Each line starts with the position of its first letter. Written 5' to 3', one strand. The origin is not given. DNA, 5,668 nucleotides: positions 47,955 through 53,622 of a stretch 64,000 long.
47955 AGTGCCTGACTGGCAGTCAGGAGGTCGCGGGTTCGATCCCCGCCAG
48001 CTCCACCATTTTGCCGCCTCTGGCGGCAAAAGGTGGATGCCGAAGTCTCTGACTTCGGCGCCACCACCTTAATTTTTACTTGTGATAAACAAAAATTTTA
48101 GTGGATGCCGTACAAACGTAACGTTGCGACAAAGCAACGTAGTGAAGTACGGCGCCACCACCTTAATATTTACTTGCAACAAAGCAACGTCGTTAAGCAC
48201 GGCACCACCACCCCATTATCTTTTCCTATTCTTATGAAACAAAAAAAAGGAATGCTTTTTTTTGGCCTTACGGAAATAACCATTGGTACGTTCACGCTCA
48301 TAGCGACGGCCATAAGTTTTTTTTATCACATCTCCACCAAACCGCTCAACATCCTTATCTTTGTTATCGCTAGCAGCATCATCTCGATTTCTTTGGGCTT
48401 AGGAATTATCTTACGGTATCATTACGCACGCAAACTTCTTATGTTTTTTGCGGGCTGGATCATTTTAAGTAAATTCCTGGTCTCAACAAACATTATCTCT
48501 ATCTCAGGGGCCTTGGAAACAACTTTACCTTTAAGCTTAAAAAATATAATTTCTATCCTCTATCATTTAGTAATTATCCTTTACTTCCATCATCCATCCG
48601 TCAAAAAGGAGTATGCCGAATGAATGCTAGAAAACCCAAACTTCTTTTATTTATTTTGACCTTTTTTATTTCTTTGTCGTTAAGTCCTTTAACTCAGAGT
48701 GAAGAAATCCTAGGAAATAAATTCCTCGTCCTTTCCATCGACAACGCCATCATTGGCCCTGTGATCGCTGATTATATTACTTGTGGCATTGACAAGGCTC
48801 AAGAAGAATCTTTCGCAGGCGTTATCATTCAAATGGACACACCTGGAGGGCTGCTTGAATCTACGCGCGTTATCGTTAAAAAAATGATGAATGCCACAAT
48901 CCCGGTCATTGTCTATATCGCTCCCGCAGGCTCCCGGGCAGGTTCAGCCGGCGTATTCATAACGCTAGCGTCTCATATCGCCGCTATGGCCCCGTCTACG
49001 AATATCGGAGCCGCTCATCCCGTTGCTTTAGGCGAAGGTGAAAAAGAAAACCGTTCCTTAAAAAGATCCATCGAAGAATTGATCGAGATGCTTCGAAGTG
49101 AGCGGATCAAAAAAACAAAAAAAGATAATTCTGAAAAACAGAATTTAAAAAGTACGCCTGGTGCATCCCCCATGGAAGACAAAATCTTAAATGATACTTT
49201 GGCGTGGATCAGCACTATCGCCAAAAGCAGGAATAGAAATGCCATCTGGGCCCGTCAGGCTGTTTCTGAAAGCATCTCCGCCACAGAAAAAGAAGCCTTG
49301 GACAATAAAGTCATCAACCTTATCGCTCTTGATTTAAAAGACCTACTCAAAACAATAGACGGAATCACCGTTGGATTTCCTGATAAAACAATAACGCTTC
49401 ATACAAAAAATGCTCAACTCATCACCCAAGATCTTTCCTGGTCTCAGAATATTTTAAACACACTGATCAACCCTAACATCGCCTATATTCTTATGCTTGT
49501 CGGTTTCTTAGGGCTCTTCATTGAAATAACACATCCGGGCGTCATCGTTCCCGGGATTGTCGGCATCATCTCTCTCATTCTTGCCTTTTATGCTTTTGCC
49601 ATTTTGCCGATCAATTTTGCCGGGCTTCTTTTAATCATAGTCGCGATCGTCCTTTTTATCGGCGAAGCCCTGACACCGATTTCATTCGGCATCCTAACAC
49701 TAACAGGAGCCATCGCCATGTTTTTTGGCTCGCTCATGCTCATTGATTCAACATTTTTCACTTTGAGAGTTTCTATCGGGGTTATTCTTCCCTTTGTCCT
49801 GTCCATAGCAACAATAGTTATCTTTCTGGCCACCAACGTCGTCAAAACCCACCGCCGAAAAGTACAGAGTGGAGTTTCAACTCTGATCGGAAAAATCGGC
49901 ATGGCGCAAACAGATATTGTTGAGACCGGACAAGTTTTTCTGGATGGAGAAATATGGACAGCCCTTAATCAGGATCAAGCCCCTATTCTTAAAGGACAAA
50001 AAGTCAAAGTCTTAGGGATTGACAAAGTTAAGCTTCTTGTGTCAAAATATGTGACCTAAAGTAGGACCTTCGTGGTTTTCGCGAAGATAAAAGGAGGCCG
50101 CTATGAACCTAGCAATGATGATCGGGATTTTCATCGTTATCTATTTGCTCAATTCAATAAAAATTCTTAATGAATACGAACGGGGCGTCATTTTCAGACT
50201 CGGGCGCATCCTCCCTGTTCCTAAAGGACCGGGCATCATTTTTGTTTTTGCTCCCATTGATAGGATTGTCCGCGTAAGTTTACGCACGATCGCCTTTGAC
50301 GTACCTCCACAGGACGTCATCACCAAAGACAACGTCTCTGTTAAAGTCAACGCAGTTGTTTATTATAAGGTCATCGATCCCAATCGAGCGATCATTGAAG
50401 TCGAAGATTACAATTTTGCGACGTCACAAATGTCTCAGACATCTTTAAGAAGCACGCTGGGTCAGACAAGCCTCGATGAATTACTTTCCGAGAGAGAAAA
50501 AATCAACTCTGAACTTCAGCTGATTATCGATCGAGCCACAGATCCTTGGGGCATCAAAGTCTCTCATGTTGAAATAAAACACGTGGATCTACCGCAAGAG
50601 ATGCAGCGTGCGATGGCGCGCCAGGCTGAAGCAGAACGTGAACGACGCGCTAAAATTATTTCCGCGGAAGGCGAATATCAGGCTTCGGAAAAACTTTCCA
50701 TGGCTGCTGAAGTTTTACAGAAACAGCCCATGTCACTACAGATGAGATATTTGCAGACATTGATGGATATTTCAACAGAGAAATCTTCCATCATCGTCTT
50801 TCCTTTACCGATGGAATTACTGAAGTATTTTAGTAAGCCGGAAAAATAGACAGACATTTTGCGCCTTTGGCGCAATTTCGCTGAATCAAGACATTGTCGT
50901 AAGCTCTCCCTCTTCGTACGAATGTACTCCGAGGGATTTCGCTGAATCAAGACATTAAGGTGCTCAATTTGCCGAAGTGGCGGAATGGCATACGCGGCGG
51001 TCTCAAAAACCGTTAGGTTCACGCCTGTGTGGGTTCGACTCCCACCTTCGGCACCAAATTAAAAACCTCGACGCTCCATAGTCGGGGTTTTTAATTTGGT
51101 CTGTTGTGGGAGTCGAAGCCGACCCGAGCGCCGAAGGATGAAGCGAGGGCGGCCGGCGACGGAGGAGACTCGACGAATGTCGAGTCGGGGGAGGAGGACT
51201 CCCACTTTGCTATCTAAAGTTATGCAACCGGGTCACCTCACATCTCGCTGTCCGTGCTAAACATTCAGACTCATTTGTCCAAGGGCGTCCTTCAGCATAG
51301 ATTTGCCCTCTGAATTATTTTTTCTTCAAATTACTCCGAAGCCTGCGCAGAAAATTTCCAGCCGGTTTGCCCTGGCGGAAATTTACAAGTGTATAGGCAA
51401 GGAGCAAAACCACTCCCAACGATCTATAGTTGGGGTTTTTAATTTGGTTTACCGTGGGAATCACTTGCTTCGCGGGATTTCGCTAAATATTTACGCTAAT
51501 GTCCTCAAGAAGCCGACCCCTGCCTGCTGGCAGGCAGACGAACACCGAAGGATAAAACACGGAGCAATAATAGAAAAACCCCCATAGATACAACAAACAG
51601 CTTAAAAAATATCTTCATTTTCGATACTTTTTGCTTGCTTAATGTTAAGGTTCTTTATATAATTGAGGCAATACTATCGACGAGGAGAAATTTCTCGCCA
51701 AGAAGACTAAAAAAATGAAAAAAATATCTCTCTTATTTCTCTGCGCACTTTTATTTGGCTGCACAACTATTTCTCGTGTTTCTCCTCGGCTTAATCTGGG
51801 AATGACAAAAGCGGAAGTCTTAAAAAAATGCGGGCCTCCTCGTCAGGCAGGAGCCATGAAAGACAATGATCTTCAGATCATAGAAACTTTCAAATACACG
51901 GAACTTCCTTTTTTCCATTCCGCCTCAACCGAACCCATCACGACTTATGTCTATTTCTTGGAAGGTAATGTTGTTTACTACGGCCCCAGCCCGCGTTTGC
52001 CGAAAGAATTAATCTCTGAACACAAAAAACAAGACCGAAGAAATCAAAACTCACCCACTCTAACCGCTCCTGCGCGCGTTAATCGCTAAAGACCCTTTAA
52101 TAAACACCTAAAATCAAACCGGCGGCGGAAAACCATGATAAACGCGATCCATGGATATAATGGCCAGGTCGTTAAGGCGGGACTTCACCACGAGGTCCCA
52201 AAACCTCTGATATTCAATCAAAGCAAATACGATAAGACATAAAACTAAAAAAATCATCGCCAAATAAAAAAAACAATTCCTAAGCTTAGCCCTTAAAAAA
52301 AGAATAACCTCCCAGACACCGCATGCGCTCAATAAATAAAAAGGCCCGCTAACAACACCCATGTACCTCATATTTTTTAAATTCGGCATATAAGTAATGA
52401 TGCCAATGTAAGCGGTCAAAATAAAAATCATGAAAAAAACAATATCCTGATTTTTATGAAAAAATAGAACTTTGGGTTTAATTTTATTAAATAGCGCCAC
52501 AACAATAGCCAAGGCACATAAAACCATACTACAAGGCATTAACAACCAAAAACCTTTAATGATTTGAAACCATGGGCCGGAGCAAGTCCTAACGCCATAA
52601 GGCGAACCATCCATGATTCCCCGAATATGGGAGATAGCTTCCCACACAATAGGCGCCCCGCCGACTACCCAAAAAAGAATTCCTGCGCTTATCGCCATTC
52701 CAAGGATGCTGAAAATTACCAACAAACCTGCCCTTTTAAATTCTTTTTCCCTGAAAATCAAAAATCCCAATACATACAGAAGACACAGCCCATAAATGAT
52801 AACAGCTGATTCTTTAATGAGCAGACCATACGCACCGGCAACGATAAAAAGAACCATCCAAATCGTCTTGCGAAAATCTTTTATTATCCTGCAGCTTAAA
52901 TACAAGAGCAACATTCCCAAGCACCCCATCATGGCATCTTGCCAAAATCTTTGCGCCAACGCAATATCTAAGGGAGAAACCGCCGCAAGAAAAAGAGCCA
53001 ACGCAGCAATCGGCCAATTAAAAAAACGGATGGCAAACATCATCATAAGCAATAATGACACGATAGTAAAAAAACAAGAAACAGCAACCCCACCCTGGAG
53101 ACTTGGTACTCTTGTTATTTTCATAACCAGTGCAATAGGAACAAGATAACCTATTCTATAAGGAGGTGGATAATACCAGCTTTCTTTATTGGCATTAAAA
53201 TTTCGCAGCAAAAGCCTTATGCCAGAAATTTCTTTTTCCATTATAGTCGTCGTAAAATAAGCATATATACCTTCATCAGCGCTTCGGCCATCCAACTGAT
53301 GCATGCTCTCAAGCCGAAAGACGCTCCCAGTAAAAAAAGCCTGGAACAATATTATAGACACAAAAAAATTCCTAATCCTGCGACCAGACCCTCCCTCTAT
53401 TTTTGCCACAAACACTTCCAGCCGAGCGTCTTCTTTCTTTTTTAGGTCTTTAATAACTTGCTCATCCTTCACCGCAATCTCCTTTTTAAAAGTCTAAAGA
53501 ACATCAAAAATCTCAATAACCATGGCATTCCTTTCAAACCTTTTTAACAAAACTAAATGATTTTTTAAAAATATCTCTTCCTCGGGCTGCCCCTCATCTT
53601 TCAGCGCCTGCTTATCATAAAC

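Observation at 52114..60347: Three GT-C glycosyltransferases, a UbiA-family prenyltransferase and a radical SAM enzyme suggest a lipid-linked sugar donor pathway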

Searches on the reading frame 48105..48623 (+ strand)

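Call 6: search_protein_families(library=pfam, proteins=[window:48105-48623:+], max_evalue=1)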
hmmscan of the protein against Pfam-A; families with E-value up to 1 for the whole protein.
window:48105-48623:+ (172 aa): 1 family
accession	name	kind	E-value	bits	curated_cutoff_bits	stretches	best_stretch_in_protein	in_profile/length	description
PF03303.18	WTF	-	0.23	11.7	25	1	49-126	119-192/224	WTF protein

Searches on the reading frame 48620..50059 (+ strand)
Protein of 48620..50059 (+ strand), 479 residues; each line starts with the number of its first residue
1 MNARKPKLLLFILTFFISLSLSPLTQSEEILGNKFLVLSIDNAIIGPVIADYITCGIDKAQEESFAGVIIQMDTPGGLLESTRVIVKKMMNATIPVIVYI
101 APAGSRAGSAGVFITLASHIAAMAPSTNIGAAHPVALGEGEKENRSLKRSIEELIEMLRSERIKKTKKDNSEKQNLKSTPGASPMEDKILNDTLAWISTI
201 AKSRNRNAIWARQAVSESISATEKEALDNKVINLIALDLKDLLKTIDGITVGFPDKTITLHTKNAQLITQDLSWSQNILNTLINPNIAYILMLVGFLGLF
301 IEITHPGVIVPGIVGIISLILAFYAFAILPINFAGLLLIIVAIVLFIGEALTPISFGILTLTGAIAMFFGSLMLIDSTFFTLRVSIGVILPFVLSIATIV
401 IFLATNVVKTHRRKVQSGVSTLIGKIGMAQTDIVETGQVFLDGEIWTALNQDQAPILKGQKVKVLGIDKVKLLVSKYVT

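Call 6: search_protein_families(library=pfam, proteins=[window:48620-50059:+], max_evalue=1)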
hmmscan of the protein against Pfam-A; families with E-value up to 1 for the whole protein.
window:48620-50059:+ (479 aa): 3 families
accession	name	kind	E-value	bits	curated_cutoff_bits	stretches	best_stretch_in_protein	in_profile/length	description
PF24961.1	NfeD_membrane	-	1.3e-23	83.8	26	1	286-404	1-117/119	NfeD integral membrane domain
PF25145.1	NfeD1b_N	-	4.2e-16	59.5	40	1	46-136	12-99/189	NfeD1b, N-terminal domain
PF01957.25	NfeD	-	2.3e-14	53.8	29.1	1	420-476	2-57/57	NfeD-like C-terminal, partner-binding domain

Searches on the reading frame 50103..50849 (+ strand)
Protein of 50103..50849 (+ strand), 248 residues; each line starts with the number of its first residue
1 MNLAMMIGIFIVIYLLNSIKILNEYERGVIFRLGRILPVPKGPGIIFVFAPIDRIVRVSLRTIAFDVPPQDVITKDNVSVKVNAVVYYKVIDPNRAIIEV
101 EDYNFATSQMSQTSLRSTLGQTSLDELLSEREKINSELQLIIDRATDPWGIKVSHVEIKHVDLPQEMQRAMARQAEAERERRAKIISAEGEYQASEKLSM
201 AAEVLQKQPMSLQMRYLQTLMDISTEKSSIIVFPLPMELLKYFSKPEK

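Call 6: search_protein_families(library=pfam, proteins=[window:50103-50849:+], max_evalue=1)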
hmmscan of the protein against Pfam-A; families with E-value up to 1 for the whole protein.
window:50103-50849:+ (248 aa): 3 families
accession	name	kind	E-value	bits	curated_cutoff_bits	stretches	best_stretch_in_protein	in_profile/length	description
PF01145.31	Band_7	-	1.2e-39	136.6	23.6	1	21-191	2-175/176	SPFH domain / Band 7 family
PF13421.11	Band_7_1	-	8.7e-05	22.7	24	1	79-176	100-208/211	SPFH domain-Band 7 family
PF15380.11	DUF4607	-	0.0038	17.2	22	1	154-236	139-218/264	Domain of unknown function (DUF4607)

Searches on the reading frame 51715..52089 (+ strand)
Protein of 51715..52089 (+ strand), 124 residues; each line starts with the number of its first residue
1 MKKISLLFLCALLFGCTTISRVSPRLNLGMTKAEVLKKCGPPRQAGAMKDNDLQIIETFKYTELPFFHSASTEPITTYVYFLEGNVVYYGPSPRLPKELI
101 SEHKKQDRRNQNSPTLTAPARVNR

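Call 6: search_protein_families(library=pfam, proteins=[window:51715-52089:+], max_evalue=1)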
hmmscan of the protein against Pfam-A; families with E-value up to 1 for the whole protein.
window:51715-52089:+ (124 aa): 1 family
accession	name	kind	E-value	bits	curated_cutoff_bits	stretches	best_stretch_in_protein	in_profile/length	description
PF11006.13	DUF2845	-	0.0019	18.9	21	1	27-48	12-33/90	Protein of unknown function (DUF2845)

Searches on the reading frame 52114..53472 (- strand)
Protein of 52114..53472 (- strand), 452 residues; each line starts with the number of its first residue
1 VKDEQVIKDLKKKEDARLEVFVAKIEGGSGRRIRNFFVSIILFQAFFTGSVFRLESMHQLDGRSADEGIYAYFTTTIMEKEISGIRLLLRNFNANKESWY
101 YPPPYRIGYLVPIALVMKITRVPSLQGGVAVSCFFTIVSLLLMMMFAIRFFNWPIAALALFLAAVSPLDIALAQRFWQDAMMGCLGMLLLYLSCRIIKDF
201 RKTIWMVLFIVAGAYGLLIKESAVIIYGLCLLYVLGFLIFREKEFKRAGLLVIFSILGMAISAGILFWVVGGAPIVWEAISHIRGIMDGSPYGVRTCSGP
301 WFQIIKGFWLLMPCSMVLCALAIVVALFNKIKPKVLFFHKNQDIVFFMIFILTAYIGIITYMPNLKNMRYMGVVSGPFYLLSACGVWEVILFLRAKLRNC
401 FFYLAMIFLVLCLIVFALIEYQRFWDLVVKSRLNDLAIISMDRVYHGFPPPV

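Call 4: search_protein_families(library=pfam, proteins=[window:52114-53472:-], max_evalue=0.1)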
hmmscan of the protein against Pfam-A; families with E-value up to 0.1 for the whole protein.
window:52114-53472:- (452 aa): 2 families
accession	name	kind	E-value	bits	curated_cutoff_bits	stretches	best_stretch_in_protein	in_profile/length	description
PF13231.12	PMT_2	-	9e-06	26.4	26.1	1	113-268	10-160/160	Dolichyl-phosphate-mannose-protein mannosyltransferase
PF03053.19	Corona_NS3b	-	0.061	13.5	25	1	222-269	42-89/226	ORF3b coronavirus protein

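Call 5: search_protein_families(library=ncbifam, proteins=[window:52114-53472:-], max_evalue=0.1)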
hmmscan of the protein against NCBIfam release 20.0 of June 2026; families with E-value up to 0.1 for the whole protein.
window:52114-53472:- (452 aa): 0 families

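Call 23: search_solved_structures(query=window:52114-53472:-, max_evalue=10)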
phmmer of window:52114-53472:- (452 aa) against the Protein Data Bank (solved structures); distinct sequences matched with E-value up to 10: 1.
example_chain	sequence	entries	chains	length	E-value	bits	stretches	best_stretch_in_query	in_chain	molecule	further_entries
4wnr_A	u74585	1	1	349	0.15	14.3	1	55-113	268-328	Leucine-rich-repeat protein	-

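Call 61: find_related_loci(query=window:52114-53472:-, collection=metagenome_contigs, flank=8000)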
Query window:52114-53472:- (452 aa) in metagenome_contigs; peptide patterns used: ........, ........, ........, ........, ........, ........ (x = any residue, [..] = any of these).
67 stretches matched a pattern, but none encodes a relative of the query by tblastn (E <= 1e-3).

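Call 64: find_related_loci(query=A5, collection=metagenome_contigs, flank=8000)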
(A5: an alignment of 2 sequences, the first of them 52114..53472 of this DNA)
Query A5 (452 aa) in metagenome_contigs; peptide patterns used: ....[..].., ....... (x = any residue, [..] = any of these).
232 stretches matched a pattern; 1 encode a relative of the query (tblastn E <= 1e-3); 1 distinct loci.
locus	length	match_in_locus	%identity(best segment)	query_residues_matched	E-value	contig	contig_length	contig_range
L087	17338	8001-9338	63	1-449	0e+0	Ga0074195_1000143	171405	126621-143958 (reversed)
